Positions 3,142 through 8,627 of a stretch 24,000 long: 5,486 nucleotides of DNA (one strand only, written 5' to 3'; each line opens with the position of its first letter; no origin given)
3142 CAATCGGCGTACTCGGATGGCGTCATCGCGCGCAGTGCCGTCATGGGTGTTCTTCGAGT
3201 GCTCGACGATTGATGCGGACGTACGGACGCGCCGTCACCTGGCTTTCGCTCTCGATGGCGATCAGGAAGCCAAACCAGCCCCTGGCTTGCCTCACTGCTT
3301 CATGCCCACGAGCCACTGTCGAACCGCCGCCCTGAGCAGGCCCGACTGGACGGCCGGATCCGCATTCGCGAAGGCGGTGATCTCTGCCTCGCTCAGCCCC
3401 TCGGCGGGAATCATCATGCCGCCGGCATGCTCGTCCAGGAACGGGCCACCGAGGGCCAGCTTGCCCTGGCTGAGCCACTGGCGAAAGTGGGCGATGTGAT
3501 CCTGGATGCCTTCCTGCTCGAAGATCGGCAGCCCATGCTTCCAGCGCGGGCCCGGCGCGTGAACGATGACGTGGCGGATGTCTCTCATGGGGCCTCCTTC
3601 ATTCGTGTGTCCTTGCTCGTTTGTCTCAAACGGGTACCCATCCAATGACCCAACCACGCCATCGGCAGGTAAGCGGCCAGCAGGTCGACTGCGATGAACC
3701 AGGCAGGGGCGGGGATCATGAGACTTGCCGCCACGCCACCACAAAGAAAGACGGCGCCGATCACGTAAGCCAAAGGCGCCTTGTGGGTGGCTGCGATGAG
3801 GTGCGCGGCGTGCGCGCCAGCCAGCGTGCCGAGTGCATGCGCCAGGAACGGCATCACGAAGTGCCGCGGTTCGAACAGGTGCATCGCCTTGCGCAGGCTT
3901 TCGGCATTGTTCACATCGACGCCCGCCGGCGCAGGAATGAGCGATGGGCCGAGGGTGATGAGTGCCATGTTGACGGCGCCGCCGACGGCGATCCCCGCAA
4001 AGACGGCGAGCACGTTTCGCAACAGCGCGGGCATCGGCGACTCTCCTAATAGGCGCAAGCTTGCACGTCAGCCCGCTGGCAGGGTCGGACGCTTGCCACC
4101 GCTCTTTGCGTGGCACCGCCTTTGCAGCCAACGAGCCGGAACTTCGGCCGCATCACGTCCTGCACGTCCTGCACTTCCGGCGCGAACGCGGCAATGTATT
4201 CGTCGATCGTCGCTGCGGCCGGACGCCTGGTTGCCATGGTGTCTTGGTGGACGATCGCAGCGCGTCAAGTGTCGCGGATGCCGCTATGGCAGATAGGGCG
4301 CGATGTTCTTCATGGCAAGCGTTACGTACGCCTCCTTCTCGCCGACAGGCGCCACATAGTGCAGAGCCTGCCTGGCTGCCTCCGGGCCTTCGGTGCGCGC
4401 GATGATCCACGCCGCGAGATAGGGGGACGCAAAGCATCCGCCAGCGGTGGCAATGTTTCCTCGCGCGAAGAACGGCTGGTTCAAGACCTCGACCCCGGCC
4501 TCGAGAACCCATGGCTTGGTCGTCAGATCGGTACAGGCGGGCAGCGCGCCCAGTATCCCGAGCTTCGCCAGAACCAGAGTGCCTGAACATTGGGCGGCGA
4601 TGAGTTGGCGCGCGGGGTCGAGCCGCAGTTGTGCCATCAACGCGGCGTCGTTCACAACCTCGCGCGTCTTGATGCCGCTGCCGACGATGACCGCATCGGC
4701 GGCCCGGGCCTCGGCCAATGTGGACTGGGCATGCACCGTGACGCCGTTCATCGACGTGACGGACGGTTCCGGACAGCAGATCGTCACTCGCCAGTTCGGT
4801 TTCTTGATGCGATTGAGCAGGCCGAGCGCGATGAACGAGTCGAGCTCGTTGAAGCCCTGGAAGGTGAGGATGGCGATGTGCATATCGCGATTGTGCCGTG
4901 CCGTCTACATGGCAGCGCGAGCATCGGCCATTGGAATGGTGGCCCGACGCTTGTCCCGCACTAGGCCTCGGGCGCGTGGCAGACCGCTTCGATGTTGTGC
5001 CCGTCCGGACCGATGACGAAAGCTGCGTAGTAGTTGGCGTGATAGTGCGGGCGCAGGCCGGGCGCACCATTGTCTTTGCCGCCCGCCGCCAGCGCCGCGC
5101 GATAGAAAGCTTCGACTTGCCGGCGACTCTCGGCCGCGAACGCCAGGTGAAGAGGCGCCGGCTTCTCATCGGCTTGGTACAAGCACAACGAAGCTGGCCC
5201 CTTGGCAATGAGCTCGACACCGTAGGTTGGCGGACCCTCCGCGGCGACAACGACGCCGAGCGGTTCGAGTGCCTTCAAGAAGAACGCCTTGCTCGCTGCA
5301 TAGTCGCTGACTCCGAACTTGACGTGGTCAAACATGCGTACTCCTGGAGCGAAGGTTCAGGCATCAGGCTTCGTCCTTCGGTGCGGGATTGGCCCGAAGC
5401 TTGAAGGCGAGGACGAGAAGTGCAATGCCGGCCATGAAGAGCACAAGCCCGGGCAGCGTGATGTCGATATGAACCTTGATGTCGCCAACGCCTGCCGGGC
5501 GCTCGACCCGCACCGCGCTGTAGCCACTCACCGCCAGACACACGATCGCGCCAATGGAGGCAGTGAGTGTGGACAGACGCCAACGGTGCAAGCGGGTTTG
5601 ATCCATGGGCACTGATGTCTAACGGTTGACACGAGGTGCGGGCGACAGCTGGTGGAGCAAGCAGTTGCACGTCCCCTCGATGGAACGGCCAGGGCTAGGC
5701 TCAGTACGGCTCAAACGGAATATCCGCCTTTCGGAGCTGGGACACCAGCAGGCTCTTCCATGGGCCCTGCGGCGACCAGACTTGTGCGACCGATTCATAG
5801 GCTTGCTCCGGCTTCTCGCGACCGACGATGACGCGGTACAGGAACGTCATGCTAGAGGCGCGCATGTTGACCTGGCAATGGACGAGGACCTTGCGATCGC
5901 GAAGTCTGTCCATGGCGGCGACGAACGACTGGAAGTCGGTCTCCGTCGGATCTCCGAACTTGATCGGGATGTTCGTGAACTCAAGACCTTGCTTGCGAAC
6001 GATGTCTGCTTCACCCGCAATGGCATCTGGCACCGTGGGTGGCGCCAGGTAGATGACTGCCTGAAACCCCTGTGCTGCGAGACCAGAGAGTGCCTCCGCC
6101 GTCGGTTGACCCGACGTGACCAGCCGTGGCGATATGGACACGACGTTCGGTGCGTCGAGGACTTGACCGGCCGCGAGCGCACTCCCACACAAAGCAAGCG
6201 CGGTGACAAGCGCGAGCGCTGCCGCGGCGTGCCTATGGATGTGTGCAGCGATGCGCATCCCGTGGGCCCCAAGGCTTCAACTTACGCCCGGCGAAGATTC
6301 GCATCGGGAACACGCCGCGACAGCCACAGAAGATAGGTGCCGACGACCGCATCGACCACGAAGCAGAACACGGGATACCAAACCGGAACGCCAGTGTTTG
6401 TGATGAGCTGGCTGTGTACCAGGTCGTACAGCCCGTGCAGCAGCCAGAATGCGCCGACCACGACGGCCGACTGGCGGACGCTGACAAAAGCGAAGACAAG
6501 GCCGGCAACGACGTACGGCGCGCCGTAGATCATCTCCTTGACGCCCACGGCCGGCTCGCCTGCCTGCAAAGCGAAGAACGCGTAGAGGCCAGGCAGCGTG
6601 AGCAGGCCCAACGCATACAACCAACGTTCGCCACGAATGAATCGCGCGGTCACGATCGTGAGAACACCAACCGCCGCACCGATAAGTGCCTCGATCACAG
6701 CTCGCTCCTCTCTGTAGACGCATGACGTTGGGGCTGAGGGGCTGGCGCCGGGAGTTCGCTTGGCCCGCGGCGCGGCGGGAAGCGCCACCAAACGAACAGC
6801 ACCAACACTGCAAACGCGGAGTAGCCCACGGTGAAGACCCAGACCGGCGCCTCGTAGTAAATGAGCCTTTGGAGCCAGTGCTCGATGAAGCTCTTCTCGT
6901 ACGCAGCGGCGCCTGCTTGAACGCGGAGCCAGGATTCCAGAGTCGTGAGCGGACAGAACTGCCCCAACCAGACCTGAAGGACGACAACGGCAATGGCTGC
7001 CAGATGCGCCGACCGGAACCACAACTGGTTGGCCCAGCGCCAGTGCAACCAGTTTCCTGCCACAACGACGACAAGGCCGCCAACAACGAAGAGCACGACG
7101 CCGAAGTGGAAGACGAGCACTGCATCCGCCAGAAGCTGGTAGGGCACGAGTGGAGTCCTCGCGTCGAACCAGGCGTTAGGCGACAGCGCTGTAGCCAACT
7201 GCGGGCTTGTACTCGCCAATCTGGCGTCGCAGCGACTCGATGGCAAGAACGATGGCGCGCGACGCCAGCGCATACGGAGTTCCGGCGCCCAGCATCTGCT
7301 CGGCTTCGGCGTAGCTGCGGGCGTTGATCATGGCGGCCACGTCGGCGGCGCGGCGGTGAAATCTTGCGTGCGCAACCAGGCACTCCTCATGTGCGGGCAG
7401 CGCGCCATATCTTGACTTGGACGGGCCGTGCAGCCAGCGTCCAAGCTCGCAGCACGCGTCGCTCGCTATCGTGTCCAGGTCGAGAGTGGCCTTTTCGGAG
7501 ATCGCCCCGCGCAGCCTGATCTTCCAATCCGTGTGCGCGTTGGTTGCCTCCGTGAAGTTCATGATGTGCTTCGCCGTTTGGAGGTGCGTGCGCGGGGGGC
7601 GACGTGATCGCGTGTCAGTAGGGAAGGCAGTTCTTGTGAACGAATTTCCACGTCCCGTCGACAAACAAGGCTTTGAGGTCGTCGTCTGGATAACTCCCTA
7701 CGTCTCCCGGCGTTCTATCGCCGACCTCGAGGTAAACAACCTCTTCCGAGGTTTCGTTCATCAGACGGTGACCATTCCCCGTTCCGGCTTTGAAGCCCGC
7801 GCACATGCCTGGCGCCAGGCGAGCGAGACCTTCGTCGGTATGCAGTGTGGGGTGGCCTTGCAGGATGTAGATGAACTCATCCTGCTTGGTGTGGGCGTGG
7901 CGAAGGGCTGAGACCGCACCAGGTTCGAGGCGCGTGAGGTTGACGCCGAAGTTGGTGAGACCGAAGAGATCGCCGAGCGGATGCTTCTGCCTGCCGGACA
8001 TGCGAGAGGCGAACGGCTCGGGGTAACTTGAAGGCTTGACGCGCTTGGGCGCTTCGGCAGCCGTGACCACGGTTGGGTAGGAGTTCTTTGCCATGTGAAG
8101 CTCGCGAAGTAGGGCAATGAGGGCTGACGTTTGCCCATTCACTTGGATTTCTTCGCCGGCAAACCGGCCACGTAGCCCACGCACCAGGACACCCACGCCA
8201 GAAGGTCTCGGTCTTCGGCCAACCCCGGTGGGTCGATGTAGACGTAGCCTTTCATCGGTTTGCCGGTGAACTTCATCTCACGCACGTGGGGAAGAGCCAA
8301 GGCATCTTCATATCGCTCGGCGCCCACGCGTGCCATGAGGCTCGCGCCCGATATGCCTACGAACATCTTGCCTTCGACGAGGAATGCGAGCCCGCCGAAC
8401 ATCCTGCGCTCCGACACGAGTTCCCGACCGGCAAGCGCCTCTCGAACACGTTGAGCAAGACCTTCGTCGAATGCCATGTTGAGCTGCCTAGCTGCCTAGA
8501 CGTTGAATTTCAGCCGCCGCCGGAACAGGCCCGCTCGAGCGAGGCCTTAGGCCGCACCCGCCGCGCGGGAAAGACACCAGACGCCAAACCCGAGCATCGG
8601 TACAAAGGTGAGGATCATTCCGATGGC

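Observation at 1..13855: Large chromosomal integron read in reverse: intI(+) with an array of about 12 cassettes and 21 minus-strand genes reaching the window edge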

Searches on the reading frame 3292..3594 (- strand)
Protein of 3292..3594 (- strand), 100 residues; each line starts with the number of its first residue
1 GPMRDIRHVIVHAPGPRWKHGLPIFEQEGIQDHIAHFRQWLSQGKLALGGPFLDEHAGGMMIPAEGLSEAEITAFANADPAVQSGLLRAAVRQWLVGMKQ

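Call 9: search_protein_families(library=pfam, proteins=[window:3292-3594:-], max_evalue=0.01)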
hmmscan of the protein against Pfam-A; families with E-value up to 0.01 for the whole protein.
window:3292-3594:- (100 aa): 1 family
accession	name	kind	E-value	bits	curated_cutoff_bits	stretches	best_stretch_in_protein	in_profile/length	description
PF03795.20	YCII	-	2.1e-05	25.3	24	1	27-94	18-94/95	YCII-related domain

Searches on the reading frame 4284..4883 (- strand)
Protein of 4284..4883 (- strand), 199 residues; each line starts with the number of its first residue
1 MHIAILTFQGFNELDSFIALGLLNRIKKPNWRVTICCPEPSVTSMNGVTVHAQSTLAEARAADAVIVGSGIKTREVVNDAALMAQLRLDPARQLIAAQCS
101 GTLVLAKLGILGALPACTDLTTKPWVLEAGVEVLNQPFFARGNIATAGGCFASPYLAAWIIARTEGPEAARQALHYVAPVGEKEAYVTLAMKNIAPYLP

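Call 9: search_protein_families(library=pfam, proteins=[window:4284-4883:-], max_evalue=0.01)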
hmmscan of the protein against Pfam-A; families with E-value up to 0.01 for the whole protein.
window:4284-4883:- (199 aa): 1 family
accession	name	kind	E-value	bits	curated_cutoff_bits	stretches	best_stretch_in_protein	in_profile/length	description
PF01965.30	DJ-1_PfpI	-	4.1e-11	43.4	26.6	1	2-161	2-163/165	DJ-1/PfpI family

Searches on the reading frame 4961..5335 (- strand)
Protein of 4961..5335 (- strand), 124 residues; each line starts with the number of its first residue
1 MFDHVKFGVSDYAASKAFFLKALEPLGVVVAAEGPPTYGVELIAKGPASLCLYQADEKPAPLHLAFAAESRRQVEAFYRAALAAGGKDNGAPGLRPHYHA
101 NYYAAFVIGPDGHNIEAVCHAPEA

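Call 9: search_protein_families(library=pfam, proteins=[window:4961-5335:-], max_evalue=0.01)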
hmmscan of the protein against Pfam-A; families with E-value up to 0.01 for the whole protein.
window:4961-5335:- (124 aa): 2 families
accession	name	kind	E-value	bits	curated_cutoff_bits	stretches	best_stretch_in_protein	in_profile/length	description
PF00903.31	Glyoxalase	-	2.5e-09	38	20.6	1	2-116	2-120/121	Glyoxalase/Bleomycin resistance protein/Dioxygenase superfamily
PF18029.7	Glyoxalase_6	-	0.0078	17.3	23.6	1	9-113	6-101/106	Glyoxalase-like domain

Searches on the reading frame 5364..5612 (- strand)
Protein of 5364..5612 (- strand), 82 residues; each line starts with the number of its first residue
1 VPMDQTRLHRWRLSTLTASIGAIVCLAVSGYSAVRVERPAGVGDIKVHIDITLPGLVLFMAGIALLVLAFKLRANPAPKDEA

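Call 11: search_protein_families(library=pfam, proteins=[window:5364-5612:-], max_evalue=0.01)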
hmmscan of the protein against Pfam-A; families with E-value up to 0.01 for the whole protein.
window:5364-5612:- (82 aa): 0 families

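Call 15: search_protein_families(library=ncbifam, proteins=[window:5364-5612:-], max_evalue=0.001)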
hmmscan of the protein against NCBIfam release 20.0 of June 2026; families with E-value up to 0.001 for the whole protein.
window:5364-5612:- (82 aa): 0 families

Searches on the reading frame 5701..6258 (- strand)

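Call 11: search_protein_families(library=pfam, proteins=[window:5701-6258:-], max_evalue=0.01)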
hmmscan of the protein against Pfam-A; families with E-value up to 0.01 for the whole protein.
window:5701-6258:- (185 aa): 2 families
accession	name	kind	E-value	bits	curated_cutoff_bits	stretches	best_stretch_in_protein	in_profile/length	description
PF22741.1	PTP-NADK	-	6.4e-10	39.1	27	1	45-153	29-141/163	DSP-PTPase phosphatase fused to NAD+ Kinase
PF04273.18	BLH_phosphatase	-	0.00072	20.3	26.1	1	42-136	5-101/110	Beta-lactamase hydrolase-like protein, phosphatase-like domain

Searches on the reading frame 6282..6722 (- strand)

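Call 11: search_protein_families(library=pfam, proteins=[window:6282-6722:-], max_evalue=0.01)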
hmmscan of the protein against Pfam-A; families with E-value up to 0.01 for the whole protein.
window:6282-6722:- (146 aa): 2 families
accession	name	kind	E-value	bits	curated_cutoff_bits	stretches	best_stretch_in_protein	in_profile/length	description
PF19473.4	DUF6010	-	4.5e-05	24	27.3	1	12-133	3-116/120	Family of unknown function (DUF6010)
PF01545.26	Cation_efflux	-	0.0033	17.7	26.6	0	76-144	69-137/198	Cation efflux family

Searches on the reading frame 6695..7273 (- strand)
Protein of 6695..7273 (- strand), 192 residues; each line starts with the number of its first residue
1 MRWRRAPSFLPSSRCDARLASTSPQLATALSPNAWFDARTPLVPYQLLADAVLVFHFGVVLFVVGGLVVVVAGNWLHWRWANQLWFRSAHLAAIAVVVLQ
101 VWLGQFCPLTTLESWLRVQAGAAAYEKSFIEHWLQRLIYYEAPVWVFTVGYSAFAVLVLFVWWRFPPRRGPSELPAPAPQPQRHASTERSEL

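Call 11: search_protein_families(library=pfam, proteins=[window:6695-7273:-], max_evalue=0.01)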
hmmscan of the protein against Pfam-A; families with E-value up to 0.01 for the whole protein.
window:6695-7273:- (192 aa): 1 family
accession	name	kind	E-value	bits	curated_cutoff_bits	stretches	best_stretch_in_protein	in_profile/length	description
PF10861.13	DUF2784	-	1.6e-31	109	29.7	1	46-166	1-108/109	Protein of Unknown function (DUF2784)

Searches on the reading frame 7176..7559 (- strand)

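Call 11: search_protein_families(library=pfam, proteins=[window:7176-7559:-], max_evalue=0.01)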
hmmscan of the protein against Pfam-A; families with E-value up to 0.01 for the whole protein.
window:7176-7559:- (127 aa): 1 family
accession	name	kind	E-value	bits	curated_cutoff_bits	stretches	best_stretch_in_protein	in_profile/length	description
PF13682.11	CZB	-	8.5e-10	39.3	29.4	1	9-74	1-63/64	Chemoreceptor zinc-binding domain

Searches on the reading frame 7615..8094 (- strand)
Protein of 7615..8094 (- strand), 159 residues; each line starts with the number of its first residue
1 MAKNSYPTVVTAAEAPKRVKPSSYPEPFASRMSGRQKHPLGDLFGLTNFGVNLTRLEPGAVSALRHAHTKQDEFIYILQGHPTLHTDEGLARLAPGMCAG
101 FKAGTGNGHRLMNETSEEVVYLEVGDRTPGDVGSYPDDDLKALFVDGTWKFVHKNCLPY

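Call 11: search_protein_families(library=pfam, proteins=[window:7615-8094:-], max_evalue=0.01)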
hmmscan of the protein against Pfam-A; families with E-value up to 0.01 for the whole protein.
window:7615-8094:- (159 aa): 1 family
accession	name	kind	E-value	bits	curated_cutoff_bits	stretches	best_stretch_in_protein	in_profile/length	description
PF07883.17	Cupin_2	-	2.5e-13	49.9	27.2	1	53-124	2-69/70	Cupin domain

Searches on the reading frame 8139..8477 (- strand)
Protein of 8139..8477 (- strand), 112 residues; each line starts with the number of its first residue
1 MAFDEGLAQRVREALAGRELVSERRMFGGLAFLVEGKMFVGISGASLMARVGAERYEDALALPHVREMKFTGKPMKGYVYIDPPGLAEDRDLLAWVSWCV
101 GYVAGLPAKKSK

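Call 11: search_protein_families(library=pfam, proteins=[window:8139-8477:-], max_evalue=0.01)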
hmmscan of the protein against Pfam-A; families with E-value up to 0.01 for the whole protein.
window:8139-8477:- (112 aa): 1 family
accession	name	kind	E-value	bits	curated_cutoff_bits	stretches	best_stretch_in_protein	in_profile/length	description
PF04993.18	TfoX_N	-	2.7e-16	59.9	30.1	1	14-97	2-85/91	TfoX N-terminal domain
